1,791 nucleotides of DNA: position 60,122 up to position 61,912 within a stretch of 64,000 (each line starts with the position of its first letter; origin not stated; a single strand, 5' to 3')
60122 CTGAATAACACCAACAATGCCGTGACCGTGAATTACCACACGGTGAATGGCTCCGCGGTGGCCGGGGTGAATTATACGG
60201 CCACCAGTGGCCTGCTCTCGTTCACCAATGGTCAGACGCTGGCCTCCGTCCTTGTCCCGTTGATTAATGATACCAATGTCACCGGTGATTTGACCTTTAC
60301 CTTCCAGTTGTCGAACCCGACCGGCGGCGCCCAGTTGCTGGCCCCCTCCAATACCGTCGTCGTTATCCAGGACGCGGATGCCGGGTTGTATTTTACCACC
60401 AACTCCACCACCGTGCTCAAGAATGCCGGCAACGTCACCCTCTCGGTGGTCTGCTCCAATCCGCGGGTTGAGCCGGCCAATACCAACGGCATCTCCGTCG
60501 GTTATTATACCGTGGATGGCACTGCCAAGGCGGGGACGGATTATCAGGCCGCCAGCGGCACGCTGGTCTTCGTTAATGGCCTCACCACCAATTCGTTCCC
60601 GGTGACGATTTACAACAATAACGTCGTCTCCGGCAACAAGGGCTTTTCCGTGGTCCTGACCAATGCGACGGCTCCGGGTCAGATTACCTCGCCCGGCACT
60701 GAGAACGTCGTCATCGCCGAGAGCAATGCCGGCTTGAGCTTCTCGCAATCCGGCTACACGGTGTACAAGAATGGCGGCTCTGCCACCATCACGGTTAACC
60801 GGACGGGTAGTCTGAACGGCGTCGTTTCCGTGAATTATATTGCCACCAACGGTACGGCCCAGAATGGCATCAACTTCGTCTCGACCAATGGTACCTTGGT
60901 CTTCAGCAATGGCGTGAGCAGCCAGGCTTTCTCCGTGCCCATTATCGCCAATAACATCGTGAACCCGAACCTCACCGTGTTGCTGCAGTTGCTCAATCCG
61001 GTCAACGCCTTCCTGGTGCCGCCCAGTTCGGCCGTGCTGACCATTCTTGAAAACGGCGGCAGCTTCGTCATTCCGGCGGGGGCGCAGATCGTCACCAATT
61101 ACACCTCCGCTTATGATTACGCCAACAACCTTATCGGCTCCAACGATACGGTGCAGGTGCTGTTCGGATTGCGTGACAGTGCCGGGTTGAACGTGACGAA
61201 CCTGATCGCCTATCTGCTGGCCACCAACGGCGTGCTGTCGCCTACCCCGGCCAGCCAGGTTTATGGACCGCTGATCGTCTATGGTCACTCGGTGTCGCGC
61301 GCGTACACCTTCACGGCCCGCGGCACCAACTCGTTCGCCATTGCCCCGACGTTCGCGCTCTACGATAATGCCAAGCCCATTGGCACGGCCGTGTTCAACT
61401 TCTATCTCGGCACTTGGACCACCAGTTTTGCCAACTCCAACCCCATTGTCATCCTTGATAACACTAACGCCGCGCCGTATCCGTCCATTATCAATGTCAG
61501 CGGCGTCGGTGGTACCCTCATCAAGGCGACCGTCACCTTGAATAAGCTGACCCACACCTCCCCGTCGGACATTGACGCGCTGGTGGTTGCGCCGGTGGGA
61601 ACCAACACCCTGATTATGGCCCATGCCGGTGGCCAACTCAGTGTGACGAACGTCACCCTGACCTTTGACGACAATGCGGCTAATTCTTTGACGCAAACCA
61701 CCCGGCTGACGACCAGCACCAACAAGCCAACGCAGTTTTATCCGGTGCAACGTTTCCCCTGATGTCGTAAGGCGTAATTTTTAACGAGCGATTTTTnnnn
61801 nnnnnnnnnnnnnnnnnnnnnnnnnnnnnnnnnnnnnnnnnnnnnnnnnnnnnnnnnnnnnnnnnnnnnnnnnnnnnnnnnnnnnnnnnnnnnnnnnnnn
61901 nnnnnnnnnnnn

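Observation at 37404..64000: More than 26 kb same-strand block of five signal-peptide proteins (propeller, T/N/Y-rich He_PIG, 1147-aa, 5.5-kaa giant, S53 protease) directly downstream of the secretin module: candidate undescribed surface-fibre or secretion system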

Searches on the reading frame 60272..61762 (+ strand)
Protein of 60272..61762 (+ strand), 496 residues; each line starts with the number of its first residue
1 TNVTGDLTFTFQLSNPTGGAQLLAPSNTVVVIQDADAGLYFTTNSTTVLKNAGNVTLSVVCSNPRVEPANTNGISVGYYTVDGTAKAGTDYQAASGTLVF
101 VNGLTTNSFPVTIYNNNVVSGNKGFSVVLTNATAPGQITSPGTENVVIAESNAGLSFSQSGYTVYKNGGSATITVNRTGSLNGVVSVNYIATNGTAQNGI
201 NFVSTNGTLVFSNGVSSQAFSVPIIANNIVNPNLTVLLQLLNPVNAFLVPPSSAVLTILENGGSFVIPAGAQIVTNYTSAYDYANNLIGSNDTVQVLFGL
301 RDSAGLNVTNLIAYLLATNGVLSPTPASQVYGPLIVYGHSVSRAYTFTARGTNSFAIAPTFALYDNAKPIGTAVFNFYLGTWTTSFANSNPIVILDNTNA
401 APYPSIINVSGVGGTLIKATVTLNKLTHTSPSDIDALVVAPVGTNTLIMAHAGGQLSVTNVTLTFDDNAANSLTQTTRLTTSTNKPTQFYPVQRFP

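Call 65: search_protein_families(library=pfam, proteins=[window:60272-61762:+], max_evalue=1)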
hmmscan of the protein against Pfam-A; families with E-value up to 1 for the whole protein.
window:60272-61762:+ (496 aa): 2 families
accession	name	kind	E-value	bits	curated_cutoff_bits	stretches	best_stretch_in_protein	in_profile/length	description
PF03160.20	Calx-beta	-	4.8e-39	133.5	27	2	40-151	9-118/119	Calx-beta domain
PF01483.27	P_proprotein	-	0.18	12.4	21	0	425-466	9-51/86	Proprotein convertase P-domain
